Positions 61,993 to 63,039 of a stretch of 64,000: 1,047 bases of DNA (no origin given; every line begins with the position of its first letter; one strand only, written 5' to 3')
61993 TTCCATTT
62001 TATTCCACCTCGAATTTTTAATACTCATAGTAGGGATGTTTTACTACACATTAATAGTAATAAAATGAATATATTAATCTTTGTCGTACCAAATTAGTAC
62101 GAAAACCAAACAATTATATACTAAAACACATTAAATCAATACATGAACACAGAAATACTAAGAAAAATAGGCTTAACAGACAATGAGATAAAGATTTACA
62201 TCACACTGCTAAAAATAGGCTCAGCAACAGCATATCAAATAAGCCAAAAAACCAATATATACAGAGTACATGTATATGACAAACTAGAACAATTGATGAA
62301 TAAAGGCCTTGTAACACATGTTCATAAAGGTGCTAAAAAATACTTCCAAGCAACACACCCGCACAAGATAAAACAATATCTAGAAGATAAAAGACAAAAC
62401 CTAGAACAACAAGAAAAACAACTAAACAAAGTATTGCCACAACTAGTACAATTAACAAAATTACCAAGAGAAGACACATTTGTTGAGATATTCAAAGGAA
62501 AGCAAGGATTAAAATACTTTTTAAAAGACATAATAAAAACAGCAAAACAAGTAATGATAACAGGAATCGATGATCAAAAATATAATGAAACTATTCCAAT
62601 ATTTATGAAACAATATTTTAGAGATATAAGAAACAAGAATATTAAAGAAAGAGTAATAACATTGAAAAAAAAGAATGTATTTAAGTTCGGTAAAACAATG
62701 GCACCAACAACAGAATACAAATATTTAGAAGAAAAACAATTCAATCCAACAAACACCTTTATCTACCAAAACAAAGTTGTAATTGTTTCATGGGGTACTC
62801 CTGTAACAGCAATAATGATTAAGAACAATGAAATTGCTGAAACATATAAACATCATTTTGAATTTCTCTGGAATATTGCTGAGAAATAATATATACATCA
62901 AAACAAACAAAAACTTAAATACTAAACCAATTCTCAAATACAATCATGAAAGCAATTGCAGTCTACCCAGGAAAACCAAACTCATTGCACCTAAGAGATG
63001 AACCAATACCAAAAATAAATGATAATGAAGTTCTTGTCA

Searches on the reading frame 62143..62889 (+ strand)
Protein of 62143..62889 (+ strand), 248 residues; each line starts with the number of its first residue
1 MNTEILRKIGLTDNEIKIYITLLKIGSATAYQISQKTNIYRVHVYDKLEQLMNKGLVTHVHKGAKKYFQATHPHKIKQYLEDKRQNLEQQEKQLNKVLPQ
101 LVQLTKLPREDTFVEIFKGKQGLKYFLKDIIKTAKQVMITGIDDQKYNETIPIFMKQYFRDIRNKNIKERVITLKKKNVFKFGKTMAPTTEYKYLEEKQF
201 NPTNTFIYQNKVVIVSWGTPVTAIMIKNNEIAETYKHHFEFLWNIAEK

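Call 28: search_protein_families(library=pfam, proteins=[window:62143-62889:+], max_evalue=0.001)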
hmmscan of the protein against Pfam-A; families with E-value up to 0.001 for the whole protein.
window:62143-62889:+ (248 aa): 1 family
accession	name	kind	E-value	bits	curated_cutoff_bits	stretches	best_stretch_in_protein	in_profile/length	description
PF01978.25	TrmB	-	2.1e-17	63.2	25.6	1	6-73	1-67/68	Sugar-specific transcriptional regulator TrmB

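Call 79: find_encoding_contigs(protein=window:62143-62889:+, flank=10000, max_places=2)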
Protein window:62143-62889:+ (248 aa): 11 contigs read that carry it; 2 places shown.
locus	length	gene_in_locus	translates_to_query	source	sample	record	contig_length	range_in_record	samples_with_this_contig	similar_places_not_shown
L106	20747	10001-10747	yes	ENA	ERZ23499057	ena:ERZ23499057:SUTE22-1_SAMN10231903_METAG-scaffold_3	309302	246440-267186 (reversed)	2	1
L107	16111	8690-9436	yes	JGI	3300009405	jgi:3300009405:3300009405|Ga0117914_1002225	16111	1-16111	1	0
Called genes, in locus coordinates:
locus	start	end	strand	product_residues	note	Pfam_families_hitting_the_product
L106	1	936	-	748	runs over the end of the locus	PF01935:DUF87, PF05872:HerA_C (faint)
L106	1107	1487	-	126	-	-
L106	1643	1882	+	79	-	-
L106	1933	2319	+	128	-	PF04027:DUF371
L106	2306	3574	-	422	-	PF03448:MgtE_N, PF00571:CBS (weak), PF01769:MgtE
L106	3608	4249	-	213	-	PF00588:SpoU_methylase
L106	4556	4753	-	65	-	-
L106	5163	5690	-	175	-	-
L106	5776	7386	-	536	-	-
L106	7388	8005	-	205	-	PF01381:HTH_3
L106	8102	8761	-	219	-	-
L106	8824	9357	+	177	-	PF13238:AAA_18, PF13671:AAA_33 (faint), PF20720:nSTAND3 (faint), PF13207:AAA_17 (faint)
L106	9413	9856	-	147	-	-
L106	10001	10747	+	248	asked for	PF01978:TrmB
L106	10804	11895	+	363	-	PF08240:ADH_N, PF16912:Glu_dehyd_C, PF00107:ADH_zinc_N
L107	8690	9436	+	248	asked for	PF01978:TrmB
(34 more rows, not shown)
